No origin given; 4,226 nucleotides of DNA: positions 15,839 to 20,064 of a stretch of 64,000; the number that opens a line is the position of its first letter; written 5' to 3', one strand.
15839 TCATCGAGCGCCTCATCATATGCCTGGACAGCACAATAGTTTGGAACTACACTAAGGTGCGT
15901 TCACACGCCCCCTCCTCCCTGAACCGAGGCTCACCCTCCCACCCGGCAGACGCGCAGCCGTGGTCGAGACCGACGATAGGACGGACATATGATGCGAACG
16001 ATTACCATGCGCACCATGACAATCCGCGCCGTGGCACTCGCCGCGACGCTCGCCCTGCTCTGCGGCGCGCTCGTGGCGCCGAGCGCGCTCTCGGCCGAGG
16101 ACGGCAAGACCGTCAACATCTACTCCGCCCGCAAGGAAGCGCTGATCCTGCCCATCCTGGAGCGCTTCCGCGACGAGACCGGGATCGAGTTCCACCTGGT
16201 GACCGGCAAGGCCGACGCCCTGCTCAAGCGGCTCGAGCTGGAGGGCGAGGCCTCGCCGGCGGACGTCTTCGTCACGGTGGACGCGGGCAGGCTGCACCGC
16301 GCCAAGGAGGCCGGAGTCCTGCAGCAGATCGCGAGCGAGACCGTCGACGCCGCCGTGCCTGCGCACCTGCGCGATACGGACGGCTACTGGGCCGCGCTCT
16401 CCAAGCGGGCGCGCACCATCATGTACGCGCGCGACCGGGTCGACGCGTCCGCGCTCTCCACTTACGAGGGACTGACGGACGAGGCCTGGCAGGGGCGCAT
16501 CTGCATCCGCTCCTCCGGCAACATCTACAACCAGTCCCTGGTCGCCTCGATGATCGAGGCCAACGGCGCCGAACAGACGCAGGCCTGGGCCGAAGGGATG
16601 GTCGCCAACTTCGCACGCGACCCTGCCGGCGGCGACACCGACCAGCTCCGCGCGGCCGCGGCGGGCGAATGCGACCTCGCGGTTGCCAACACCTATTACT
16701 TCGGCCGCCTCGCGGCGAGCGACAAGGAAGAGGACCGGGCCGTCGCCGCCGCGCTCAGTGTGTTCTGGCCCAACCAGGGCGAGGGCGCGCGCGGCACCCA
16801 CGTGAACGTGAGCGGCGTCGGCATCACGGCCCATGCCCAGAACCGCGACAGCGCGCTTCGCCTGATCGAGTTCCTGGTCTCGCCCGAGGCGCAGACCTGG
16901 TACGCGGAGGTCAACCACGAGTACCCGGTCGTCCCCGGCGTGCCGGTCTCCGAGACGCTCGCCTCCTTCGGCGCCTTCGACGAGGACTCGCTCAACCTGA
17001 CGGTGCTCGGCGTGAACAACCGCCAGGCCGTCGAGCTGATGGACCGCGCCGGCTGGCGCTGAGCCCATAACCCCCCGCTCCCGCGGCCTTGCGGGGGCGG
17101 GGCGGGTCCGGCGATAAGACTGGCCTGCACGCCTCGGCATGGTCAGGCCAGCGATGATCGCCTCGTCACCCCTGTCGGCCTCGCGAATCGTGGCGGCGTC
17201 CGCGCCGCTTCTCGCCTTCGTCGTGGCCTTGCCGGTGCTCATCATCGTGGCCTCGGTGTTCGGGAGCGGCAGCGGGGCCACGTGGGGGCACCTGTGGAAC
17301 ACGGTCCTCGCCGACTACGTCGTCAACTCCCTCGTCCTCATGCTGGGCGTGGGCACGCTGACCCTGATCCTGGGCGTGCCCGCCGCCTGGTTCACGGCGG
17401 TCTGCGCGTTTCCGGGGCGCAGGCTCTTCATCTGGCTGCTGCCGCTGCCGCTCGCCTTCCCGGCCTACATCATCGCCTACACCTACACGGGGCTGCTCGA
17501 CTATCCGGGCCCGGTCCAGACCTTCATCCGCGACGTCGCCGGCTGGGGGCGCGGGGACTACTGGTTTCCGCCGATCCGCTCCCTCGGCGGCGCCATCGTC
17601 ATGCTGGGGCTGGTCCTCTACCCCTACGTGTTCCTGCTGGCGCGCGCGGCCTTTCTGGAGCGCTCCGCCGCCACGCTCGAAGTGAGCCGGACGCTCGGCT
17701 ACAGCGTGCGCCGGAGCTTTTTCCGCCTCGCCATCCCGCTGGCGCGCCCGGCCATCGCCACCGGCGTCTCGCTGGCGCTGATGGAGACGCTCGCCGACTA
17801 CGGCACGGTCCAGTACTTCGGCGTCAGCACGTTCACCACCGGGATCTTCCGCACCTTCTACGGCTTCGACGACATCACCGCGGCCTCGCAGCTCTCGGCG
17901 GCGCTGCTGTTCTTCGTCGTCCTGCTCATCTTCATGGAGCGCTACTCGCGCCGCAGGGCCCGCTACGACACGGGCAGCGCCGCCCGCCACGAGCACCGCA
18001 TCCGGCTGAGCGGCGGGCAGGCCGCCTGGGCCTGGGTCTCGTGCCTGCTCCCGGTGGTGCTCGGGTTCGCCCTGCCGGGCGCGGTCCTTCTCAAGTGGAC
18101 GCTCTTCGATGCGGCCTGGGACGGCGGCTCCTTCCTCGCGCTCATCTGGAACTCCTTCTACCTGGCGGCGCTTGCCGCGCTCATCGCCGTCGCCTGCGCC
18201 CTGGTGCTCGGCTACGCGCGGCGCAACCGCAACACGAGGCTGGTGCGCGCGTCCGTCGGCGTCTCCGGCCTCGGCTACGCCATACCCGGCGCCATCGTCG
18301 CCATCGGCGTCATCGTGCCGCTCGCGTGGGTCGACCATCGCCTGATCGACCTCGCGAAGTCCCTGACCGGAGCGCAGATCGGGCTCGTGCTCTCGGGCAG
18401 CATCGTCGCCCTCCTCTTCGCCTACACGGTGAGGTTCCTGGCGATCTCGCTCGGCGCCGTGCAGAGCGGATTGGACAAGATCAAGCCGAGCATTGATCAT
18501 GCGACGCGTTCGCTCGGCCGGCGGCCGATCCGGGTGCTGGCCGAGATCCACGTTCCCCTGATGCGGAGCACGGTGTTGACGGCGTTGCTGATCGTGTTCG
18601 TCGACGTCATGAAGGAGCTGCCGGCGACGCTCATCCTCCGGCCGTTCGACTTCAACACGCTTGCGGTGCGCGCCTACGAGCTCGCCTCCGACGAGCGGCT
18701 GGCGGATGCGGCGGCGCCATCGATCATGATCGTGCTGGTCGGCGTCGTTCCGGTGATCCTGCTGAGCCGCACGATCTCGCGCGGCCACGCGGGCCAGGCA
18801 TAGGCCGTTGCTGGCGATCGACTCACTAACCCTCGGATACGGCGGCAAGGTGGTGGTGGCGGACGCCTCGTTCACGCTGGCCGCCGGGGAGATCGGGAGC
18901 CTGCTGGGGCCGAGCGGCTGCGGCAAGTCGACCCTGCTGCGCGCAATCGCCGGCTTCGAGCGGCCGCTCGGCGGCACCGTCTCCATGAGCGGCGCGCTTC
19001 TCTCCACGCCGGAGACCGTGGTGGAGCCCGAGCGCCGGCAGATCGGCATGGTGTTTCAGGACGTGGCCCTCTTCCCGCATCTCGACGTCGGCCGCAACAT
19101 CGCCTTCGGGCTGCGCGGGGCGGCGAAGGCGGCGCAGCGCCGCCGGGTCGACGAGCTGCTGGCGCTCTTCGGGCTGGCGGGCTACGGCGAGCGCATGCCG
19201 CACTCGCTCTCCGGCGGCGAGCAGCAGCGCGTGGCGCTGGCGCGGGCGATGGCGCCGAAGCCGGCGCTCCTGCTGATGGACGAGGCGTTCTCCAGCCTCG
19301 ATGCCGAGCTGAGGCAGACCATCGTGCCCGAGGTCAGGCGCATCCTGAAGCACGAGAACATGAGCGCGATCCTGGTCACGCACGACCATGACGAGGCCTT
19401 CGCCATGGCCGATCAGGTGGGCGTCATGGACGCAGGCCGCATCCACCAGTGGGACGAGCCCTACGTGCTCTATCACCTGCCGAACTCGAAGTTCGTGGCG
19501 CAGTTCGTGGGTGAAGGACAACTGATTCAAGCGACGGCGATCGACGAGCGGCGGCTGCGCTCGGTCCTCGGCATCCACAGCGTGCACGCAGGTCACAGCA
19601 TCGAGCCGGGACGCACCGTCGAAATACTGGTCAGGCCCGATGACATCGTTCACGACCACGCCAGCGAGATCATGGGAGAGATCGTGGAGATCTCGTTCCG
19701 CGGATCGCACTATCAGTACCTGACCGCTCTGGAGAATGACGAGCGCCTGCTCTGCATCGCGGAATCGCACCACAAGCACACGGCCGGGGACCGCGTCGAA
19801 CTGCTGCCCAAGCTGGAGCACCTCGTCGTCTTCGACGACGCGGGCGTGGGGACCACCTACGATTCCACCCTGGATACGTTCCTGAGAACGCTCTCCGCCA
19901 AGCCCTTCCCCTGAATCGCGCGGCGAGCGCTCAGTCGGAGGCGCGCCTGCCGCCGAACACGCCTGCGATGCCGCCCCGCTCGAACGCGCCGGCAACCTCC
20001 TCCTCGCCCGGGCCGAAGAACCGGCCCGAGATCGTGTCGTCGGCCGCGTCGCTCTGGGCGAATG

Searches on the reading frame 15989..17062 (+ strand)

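Call 80: search_protein_families(library=pfam, proteins=[window:15989-17062:+], max_evalue=0.00001)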
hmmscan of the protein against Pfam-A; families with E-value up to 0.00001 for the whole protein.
window:15989-17062:+ (357 aa): 4 families
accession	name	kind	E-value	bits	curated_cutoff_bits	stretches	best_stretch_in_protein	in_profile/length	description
PF13416.11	SBP_bac_8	-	4.4e-18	66.5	27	1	57-324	3-271/279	Bacterial extracellular solute-binding protein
PF13343.11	SBP_bac_6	-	1.7e-17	64.2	24.6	1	90-315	3-220/245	Bacterial extracellular solute-binding protein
PF01547.30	SBP_bac_1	-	8.4e-14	52.7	26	1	50-302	6-306/307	Bacterial extracellular solute-binding protein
PF13531.11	SBP_bac_11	-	1.6e-12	48.1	25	1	48-303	7-219/227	Bacterial extracellular solute-binding protein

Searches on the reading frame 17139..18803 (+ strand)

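Call 80: search_protein_families(library=pfam, proteins=[window:17139-18803:+], max_evalue=0.00001)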
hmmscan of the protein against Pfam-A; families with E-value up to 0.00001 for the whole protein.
window:17139-18803:+ (554 aa): 1 family
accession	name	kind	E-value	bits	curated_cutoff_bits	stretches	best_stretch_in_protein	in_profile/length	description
PF00528.27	BPD_transp_1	-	5e-11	43.1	26.4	1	352-541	3-170/184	Binding-protein-dependent transport system inner membrane component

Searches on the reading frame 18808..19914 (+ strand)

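Call 80: search_protein_families(library=pfam, proteins=[window:18808-19914:+], max_evalue=0.00001)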
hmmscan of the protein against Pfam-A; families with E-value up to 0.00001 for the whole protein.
window:18808-19914:+ (368 aa): 4 families
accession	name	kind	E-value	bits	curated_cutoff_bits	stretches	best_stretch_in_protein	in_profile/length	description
PF00005.33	ABC_tran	-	2.6e-34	119.2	25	1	19-161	3-136/137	ABC transporter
PF08402.16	TOBE_2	-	3.3e-10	40.4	21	1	274-342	2-76/76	TOBE domain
PF13304.12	AAA_21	-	1.3e-06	29.2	27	0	32-50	4-22/304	AAA domain, putative AbiEii toxin, Type IV TA system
PF02463.25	SMC_N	-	3e-06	27.3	40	0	132-207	135-212/220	RecF/RecN/SMC N terminal domain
